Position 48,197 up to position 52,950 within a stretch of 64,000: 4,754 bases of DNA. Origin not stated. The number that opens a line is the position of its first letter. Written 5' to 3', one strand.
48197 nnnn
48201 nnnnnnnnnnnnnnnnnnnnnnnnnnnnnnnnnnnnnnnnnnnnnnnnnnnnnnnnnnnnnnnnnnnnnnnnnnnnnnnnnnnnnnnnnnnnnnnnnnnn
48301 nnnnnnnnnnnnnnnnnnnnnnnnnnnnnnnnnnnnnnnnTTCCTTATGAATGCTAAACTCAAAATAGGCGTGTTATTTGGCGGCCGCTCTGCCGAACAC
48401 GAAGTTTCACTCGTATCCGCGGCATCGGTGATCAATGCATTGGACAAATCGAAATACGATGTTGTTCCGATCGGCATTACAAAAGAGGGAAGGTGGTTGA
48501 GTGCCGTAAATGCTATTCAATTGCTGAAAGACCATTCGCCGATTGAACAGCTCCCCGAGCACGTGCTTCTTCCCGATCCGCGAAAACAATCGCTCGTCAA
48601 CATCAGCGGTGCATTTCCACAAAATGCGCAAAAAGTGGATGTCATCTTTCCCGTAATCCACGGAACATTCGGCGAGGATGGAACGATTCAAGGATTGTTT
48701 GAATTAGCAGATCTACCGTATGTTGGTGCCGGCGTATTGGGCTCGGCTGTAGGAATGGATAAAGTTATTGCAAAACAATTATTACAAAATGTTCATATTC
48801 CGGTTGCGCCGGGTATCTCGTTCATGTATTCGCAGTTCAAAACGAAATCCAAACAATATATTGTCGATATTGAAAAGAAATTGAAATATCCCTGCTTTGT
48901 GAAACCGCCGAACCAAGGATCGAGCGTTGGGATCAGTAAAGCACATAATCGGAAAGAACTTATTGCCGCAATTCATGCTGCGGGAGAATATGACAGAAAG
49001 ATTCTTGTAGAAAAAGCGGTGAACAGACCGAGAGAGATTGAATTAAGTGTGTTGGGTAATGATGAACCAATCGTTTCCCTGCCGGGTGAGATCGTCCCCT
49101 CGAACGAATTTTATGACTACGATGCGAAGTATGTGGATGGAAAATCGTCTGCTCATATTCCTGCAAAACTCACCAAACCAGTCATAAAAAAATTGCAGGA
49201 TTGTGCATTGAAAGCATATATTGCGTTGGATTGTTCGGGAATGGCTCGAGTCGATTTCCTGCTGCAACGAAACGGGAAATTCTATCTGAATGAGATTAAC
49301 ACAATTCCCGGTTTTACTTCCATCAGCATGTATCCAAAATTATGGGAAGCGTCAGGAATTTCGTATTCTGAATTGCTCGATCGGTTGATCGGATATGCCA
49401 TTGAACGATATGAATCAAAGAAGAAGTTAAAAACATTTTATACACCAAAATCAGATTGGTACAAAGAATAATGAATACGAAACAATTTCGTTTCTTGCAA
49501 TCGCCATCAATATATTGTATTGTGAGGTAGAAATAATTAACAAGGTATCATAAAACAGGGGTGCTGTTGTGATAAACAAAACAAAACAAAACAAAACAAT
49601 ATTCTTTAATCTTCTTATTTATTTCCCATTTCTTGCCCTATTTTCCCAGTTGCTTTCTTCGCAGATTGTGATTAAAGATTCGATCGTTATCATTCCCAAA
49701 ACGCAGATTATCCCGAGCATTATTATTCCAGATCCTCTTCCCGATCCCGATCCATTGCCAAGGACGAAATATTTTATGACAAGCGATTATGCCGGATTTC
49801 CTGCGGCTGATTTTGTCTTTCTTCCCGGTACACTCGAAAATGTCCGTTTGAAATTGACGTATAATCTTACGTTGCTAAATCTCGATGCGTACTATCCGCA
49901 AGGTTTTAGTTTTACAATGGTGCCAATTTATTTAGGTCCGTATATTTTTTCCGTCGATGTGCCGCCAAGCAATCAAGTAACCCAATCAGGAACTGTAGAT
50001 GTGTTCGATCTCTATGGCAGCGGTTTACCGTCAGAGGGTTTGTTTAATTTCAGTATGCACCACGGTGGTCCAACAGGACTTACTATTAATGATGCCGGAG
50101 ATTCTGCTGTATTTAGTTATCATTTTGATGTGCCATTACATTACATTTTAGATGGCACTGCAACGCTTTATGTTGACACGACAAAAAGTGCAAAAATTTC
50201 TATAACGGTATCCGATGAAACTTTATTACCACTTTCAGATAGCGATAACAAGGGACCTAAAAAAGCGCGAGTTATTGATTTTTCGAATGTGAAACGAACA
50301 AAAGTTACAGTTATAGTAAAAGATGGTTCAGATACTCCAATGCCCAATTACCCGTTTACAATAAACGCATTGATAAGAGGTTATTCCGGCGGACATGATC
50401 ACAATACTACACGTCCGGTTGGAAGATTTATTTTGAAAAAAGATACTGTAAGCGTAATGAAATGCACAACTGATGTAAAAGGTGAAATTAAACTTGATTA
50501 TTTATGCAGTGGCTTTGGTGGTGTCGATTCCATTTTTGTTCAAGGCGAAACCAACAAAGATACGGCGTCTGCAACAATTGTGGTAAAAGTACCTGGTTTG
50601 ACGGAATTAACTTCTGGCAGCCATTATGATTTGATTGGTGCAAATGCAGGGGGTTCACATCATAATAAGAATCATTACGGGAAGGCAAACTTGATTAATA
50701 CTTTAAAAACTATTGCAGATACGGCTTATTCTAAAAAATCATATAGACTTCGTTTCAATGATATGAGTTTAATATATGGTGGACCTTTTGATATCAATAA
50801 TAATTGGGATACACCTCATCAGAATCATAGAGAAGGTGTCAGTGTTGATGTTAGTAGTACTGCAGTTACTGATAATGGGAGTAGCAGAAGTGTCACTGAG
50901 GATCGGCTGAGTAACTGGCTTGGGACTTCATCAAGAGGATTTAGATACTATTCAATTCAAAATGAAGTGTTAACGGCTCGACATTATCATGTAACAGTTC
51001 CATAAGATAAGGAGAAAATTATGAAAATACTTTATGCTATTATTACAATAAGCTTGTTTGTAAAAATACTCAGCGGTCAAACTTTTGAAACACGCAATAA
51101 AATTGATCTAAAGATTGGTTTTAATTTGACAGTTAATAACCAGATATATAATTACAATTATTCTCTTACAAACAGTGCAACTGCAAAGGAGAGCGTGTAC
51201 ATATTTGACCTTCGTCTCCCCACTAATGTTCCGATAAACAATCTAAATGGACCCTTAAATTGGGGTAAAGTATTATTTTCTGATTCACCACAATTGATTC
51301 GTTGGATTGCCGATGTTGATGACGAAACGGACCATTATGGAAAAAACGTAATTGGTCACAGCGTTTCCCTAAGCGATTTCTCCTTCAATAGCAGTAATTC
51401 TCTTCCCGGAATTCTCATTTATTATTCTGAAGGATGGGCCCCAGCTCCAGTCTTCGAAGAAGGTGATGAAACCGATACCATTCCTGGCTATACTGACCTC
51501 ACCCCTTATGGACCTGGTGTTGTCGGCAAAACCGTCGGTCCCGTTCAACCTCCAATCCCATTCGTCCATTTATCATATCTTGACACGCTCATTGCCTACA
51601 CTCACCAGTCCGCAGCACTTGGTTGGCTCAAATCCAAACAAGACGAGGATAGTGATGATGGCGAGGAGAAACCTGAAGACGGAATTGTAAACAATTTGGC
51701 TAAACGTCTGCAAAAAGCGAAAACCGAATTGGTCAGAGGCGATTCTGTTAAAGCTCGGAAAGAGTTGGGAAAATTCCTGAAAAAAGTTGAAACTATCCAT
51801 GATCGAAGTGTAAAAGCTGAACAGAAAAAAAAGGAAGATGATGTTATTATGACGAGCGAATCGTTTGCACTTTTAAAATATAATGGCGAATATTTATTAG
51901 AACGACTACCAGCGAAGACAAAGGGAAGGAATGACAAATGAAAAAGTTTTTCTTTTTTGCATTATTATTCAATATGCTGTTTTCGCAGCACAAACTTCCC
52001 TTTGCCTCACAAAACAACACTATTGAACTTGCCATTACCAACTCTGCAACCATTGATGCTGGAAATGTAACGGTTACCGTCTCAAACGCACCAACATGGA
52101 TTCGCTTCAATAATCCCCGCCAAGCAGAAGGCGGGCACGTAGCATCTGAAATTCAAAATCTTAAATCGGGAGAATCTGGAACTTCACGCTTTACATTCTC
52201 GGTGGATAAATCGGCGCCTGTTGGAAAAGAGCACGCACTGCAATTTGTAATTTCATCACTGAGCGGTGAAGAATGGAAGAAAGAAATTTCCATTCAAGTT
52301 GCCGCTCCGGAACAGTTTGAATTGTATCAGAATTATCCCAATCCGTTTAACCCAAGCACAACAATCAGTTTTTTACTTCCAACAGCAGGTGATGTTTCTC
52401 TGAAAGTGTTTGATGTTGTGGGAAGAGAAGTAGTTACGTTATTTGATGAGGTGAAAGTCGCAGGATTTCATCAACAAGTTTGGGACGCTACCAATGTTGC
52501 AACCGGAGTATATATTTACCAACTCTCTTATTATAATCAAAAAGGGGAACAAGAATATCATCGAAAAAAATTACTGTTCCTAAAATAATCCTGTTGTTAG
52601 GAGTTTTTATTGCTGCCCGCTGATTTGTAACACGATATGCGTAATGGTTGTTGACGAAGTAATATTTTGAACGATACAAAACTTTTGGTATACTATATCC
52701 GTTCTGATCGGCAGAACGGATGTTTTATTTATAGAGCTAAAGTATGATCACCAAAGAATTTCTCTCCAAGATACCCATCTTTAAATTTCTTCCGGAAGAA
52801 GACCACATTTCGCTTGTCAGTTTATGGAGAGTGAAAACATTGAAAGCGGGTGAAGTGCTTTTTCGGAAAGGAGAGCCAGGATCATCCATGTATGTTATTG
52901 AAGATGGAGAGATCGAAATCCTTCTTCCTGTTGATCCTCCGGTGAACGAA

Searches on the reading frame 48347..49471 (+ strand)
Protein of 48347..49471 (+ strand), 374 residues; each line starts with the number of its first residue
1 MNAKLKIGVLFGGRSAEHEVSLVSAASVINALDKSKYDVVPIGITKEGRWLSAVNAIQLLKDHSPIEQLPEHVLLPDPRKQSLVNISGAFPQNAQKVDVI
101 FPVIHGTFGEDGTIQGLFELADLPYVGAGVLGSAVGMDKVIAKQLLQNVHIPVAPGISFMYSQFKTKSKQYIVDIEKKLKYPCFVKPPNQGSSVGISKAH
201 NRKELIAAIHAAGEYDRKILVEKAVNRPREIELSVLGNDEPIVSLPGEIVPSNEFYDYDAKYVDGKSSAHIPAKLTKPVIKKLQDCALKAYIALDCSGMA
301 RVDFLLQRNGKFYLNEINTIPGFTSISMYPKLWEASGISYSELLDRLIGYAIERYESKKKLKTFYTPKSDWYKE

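Call 70: search_protein_families(library=pfam, proteins=[window:48347-49471:+], max_evalue=0.01)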
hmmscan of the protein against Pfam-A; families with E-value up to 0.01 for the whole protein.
window:48347-49471:+ (374 aa): 6 families
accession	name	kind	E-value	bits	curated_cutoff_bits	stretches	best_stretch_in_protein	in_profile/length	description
PF07478.18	Dala_Dala_lig_C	-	3.2e-75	252.6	24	1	145-348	1-203/204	D-ala D-ala ligase C-terminus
PF01820.27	Dala_Dala_lig_N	-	3.4e-39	134.5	34.6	1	6-128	1-121/121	D-ala D-ala ligase N-terminus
PF02786.22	CPSase_L_D2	-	1.1e-14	54.9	19.8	1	138-319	1-178/211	Carbamoyl-phosphate synthase L chain, ATP binding domain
PF02222.28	ATP-grasp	-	1.6e-07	31.6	27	1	166-318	16-160/179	ATP-grasp domain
PF13535.11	ATP-grasp_4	-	0.0013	18.8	27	1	180-212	2-34/160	ATP-grasp domain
PF14397.11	ATPgrasp_ST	-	0.0021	17.8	31.4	0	278-327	213-262/278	Sugar-transfer associated ATP-grasp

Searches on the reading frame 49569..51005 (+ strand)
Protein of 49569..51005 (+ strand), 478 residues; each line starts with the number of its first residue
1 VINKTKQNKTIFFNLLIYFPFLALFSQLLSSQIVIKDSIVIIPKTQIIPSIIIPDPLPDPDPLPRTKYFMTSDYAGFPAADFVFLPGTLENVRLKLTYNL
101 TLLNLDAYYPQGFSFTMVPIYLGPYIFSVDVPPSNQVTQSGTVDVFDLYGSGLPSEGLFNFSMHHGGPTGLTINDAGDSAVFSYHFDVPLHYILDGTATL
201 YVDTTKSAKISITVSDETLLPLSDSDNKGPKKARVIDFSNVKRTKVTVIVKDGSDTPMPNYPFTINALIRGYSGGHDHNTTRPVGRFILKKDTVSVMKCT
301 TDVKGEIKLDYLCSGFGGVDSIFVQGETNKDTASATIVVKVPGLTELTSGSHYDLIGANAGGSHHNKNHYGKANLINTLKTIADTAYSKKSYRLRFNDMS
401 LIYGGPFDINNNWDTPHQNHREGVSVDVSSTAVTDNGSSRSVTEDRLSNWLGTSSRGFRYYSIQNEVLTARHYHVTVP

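Call 70: search_protein_families(library=pfam, proteins=[window:49569-51005:+], max_evalue=0.01)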
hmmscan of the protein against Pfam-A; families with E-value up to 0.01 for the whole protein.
window:49569-51005:+ (478 aa): 1 family
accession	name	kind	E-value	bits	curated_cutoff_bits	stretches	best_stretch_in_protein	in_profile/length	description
PF03411.18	Peptidase_M74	-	1.4e-05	25.3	25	1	366-474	30-131/240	Penicillin-insensitive murein endopeptidase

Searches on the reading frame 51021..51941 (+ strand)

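Call 10: search_protein_families(library=pfam, proteins=[window:51021-51941:+])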
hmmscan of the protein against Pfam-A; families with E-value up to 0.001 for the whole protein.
window:51021-51941:+ (306 aa): 0 families

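Call 70: search_protein_families(library=pfam, proteins=[window:51021-51941:+], max_evalue=0.01)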
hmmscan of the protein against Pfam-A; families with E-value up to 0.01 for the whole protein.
window:51021-51941:+ (306 aa): 1 family
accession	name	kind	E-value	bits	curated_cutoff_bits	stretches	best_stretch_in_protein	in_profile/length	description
PF22888.1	FIMAH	-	0.0083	17.1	24.8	0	221-266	21-66/81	FIMAH domain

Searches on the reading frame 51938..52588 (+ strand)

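Call 10: search_protein_families(library=pfam, proteins=[window:51938-52588:+])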
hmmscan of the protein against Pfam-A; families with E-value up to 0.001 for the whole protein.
window:51938-52588:+ (216 aa): 1 family
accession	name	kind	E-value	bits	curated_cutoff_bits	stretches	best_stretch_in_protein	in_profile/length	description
PF18962.6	Por_Secre_tail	-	8.3e-08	32.9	27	1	133-201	2-67/75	Secretion system C-terminal sorting domain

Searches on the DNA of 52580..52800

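Call 49: search_rna_families(source=window, start=52580, end=52800, threshold=evalue, max_evalue=10)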
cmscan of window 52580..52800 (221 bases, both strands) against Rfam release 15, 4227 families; matches with E-value up to 10: 9.
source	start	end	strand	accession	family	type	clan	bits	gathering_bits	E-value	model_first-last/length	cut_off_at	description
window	52674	52758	-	RF00473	snosnR54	Gene; snRNA; snoRNA; CD-box;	CL00065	16.2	50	6.5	1-87/87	no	Small nucleolar RNA snR54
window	52672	52745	-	RF02059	STnc50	Gene; sRNA;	-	15.8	55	3.5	1-84/84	no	Salmonella enterica sRNA STnc40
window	52645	52696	+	RF01288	snoR31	Gene; snRNA; snoRNA; CD-box;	-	15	44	7.6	1-93/93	no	Small nucleolar RNA snoR31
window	52695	52723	+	RF03370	mir-2566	Gene; miRNA;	-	14.9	86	4.5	1-83/83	no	mir-2566 microRNA precursor family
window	52750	52800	-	RF04041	MIR6154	Gene; miRNA;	-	14.1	100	3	26-77/77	5'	MIR6154 microRNA precursor family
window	52689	52764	-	RF00116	C0465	Gene; sRNA;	-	13.4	40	6.4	1-78/78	no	C0465 RNA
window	52695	52723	+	RF04239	mir-4679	Gene; miRNA;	-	13.3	88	9.3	1-75/75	no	mir-4679 microRNA precursor family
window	52691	52769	-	RF00286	SCARNA8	Gene; snRNA; snoRNA; scaRNA;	-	12.5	53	4.1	1-131/131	no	Small Cajal body specific RNA 8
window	52696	52722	-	RF01807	GIR1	Gene; ribozyme;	-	8.4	100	9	1-201/201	no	GIR1 branching ribozyme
